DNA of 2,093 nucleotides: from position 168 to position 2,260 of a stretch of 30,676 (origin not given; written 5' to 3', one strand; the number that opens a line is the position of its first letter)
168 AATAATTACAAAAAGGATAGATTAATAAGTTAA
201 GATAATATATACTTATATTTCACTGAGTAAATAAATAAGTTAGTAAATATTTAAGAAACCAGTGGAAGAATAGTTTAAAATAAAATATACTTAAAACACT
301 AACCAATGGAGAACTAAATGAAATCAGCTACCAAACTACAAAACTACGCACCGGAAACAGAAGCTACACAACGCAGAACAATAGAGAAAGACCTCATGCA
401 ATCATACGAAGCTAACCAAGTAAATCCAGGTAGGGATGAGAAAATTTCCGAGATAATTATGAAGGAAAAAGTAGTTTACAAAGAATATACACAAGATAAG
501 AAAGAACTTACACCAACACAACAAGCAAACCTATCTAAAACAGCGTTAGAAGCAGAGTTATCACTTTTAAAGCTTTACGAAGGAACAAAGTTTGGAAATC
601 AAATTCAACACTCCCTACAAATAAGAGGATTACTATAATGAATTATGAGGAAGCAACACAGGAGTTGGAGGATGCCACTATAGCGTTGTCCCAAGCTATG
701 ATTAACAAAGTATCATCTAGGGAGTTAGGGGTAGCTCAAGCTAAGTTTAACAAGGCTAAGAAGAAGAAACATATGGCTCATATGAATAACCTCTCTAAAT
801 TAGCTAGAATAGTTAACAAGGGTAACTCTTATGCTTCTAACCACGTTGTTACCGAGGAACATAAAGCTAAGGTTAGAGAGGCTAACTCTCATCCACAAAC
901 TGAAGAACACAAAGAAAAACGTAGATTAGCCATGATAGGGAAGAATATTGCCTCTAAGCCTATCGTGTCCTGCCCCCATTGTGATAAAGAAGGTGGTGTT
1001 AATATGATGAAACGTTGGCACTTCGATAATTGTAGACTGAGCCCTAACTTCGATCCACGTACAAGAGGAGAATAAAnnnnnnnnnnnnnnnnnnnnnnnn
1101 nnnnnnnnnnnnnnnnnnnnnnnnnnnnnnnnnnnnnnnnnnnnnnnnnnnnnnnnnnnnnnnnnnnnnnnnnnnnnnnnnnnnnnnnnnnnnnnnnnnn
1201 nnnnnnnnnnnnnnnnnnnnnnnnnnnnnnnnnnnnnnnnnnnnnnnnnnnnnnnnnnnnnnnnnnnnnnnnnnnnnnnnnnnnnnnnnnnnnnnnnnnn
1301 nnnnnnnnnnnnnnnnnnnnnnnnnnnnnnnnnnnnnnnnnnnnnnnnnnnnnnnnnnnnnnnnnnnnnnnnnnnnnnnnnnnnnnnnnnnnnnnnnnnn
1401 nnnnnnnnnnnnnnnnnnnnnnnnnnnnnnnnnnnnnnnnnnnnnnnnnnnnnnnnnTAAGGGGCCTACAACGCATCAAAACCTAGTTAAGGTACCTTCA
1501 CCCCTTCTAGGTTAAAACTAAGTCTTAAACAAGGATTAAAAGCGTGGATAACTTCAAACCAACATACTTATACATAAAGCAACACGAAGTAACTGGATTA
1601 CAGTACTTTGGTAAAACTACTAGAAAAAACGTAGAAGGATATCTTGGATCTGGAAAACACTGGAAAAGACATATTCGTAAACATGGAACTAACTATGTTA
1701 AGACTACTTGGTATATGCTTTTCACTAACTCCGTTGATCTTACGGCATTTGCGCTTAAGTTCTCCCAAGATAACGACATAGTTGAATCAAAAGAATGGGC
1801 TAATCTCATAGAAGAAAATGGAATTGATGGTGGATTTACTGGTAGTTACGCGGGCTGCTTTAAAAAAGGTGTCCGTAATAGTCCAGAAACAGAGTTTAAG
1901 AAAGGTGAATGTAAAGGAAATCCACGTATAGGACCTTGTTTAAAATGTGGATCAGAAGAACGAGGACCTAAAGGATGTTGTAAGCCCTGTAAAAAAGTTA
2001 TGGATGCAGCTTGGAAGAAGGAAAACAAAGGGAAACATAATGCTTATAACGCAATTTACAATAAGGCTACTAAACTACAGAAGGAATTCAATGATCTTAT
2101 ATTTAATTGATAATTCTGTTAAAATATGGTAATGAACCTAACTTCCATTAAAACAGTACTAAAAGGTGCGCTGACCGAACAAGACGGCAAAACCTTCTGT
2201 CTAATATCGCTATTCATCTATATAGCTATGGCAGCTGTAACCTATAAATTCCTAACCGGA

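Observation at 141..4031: No recognisable replication, recombination or integration genes in an ITR-bounded phage genome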

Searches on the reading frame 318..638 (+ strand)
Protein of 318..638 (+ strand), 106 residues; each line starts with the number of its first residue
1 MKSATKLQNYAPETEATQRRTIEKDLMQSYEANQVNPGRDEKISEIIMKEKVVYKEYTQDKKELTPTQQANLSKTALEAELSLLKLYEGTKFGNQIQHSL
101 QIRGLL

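Call 7: search_protein_families(library=phrogs, proteins=[window:318-638:+], max_evalue=0.1)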
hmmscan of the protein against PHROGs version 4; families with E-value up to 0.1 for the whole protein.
window:318-638:+ (106 aa): 0 families

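Call 8: search_protein_families(library=pfam, proteins=[window:318-638:+], max_evalue=0.1)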
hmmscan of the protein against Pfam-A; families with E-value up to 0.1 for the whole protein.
window:318-638:+ (106 aa): 0 families

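Call 20: find_encoding_contigs(protein=window:318-638:+, flank=10000, max_places=10)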
Protein window:318-638:+ (106 aa): 8 contigs read that carry it; 4 places shown.
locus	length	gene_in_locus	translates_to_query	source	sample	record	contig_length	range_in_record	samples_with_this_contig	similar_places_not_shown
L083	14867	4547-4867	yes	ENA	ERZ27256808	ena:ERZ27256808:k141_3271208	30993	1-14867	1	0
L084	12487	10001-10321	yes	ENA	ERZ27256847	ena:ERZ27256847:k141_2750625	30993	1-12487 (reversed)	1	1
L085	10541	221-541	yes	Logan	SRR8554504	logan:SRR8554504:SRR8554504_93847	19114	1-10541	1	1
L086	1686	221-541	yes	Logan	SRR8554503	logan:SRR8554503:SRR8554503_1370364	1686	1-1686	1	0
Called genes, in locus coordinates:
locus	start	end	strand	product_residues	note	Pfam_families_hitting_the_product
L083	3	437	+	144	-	?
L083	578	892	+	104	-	-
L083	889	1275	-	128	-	-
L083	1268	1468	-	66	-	-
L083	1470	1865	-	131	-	PF18925:DUF5675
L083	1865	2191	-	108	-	-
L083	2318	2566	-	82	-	-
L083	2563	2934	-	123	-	-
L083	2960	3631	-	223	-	-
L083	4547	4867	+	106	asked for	-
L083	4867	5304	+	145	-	-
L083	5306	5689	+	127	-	-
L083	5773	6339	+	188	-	-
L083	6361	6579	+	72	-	-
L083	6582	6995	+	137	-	-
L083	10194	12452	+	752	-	PF16510:P22_portal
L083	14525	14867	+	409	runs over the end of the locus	PF11651:P22_CoatProtein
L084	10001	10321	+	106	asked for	-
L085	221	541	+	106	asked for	-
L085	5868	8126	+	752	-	PF16510:P22_portal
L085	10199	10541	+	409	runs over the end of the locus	PF11651:P22_CoatProtein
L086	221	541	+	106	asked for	-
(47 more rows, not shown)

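Call 76: predict_structure(protein=window:318-638:+)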
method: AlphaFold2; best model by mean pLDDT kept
length: 106 residues; sequences in the alignment: 1
mean_pLDDT: 67.6   pTM: 0.54
mean pLDDT of the five models: 67.6, 65.3, 61.8, 57.0, 54.8
residues with pLDDT >= 90: 0; 70-90: 40; 50-70: 54; < 50: 12
segments of 3 or more residues with pLDDT < 50: 1-12
pLDDT, mean of each block of 10 residues (from residue 1): 40 61 67 62 66 63 70 78 83 81 74
secondary structure, 60 per line:
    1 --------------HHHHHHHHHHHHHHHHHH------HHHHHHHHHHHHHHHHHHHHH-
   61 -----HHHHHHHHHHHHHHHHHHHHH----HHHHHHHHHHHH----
elements in order: H15-32 H39-59 H66-86 H91-102

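Call 78: fold_search(model_id=the predicted structure, library=pdb)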
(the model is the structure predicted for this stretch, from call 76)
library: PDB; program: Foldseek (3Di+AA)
matches with E <= 10: 92; with E <= 0.001: 0
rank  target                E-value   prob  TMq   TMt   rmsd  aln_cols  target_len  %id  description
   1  7pkq_o                1.0e+00  0.30  0.36  0.26  10.3       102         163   15  Small subunit of the Chlamydomonas reinhardtii mitoribosome (released 2023-06-14)
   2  8csp_L                1.6e+00  0.35  0.40  0.34   6.4        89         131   12  Human mitochondrial small subunit assembly intermediate (State A) (released 2022-12-14)
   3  8rri_AL               1.9e+00  0.30  0.40  0.28   6.4        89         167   12  Human mitochondrial ribosome in complex with antibiotic tigecycline (released 2025-03-12)
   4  4afl_C                2.6e+00  0.23  0.35  0.36  12.8        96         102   19  The crystal structure of the ING4 dimerization domain reveals the functional organization of the ING family of chromat (released 2012-02-22)
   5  4afl_E                2.9e+00  0.23  0.36  0.38  12.6        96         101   17  The crystal structure of the ING4 dimerization domain reveals the functional organization of the ING family of chromat (released 2012-02-22)
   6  8glv_Eb               2.9e+00  0.23  0.40  0.04  14.0        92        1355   11  96-nm repeat unit of doublet microtubules from Chlamydomonas reinhardtii flagella (released 2023-05-31)
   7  7bgn_A                3.0e+00  0.15  0.40  0.23  11.7       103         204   16  Crystal structure of MtHISN2-AMP complex, a bifunctional enzyme from the histidine biosynthetic pathway (released 2021-05-19)
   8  3okq                  3.2e+00  0.11  0.28  0.24  13.2        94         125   11  Crystal structure of a core domain of yeast actin nucleation cofactor Bud6 (released 2011-09-14)
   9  9w04_A                3.8e+00  0.15  0.30  0.12  11.6        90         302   10  Cryo-EM structure of TasH-tigRNA-dsDNA complex (released 2026-03-11)
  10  9w04_B                3.8e+00  0.15  0.30  0.12  11.6        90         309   10  Cryo-EM structure of TasH-tigRNA-dsDNA complex (released 2026-03-11)
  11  3s9o_C                3.8e+00  0.08  0.27  0.22  15.1       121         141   10  The Focal Adhesion Targeting (FAT) domain of the Focal Adhesion Kinase showing N-terminal interactions in cis (released 2012-06-06)
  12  4zbb_D                3.8e+00  0.08  0.29  0.16   8.6        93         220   15  Crystal structure of the glutathione transferase URE2P8 from Phanerochaete chrysosporium complexed with glutathionyl-S (released 2015-09-30)
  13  7bgn_C                4.1e+00  0.15  0.41  0.24  11.5        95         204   16  Crystal structure of MtHISN2-AMP complex, a bifunctional enzyme from the histidine biosynthetic pathway (released 2021-05-19)
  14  4afl_B                4.1e+00  0.14  0.32  0.34  10.4        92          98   17  The crystal structure of the ING4 dimerization domain reveals the functional organization of the ING family of chromat (released 2012-02-22)
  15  3kaw_C                4.3e+00  0.23  0.50  0.52   4.6       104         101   12  Crystal Structure of PA2107 PROTEIN from Pseudomonas aeruginosa, Northeast Structural Genomics Consortium Target PaR19 (released 2009-10-27)
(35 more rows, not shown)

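Call 79: search_protein_families(library=ncbifam, proteins=[window:318-638:+], max_evalue=0.1)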
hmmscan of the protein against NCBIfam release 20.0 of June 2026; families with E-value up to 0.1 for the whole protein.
window:318-638:+ (106 aa): 0 families

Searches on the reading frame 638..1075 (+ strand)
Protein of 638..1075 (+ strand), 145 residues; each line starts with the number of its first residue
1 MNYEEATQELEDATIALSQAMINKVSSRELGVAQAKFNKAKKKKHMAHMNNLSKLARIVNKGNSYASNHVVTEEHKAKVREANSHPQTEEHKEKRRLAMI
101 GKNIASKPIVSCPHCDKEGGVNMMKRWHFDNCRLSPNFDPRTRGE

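Call 7: search_protein_families(library=phrogs, proteins=[window:638-1075:+], max_evalue=0.1)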
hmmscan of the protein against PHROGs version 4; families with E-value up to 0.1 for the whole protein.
window:638-1075:+ (145 aa): 4 families
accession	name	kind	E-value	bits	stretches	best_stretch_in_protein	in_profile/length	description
phrog_655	-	DNA, RNA and nucleotide metabolism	2e-09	38.8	1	23-133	107-232/343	homing endonuclease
phrog_20801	-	unknown function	0.00017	22.8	1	21-84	8-69/75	-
phrog_27406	-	DNA, RNA and nucleotide metabolism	0.011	17.3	1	109-134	67-93/97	endonuclease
phrog_30925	-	unknown function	0.08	14.7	0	33-93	27-86/100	-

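Call 8: search_protein_families(library=pfam, proteins=[window:638-1075:+], max_evalue=0.1)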
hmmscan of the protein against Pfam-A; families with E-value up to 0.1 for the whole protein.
window:638-1075:+ (145 aa): 1 family
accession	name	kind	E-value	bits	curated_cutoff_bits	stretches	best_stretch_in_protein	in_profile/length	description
PF08192.17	Peptidase_S64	-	0.06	12.2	23.6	1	34-96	97-159/692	Peptidase family S64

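Call 79: search_protein_families(library=ncbifam, proteins=[window:638-1075:+], max_evalue=0.1)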
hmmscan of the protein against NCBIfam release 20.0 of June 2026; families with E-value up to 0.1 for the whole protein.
window:638-1075:+ (145 aa): 1 family
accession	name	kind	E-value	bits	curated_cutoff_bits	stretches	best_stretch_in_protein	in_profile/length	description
TIGR00599.1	rad18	equivalog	0.014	14.7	175.05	1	21-137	100-209/397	DNA repair protein rad18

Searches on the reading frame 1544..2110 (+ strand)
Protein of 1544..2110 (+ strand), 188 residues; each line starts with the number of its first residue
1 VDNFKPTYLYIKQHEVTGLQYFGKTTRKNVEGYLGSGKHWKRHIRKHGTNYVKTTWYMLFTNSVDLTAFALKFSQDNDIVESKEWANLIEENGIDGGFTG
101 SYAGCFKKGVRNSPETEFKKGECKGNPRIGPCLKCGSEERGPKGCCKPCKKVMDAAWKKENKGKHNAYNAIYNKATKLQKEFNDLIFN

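Call 7: search_protein_families(library=phrogs, proteins=[window:1544-2110:+], max_evalue=0.1)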
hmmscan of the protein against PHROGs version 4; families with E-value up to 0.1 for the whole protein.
window:1544-2110:+ (188 aa): 2 families
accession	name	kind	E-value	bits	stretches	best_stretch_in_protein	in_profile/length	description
phrog_314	-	DNA, RNA and nucleotide metabolism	0.015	15.2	1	14-181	186-362/574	homing endonuclease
phrog_33677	-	head and packaging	0.083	12.9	0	10-37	249-276/564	head maturation protease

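Call 8: search_protein_families(library=pfam, proteins=[window:1544-2110:+], max_evalue=0.1)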
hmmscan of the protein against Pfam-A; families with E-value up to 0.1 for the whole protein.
window:1544-2110:+ (188 aa): 0 families

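Call 79: search_protein_families(library=ncbifam, proteins=[window:1544-2110:+], max_evalue=0.1)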
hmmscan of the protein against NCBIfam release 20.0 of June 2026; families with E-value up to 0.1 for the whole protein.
window:1544-2110:+ (188 aa): 0 families
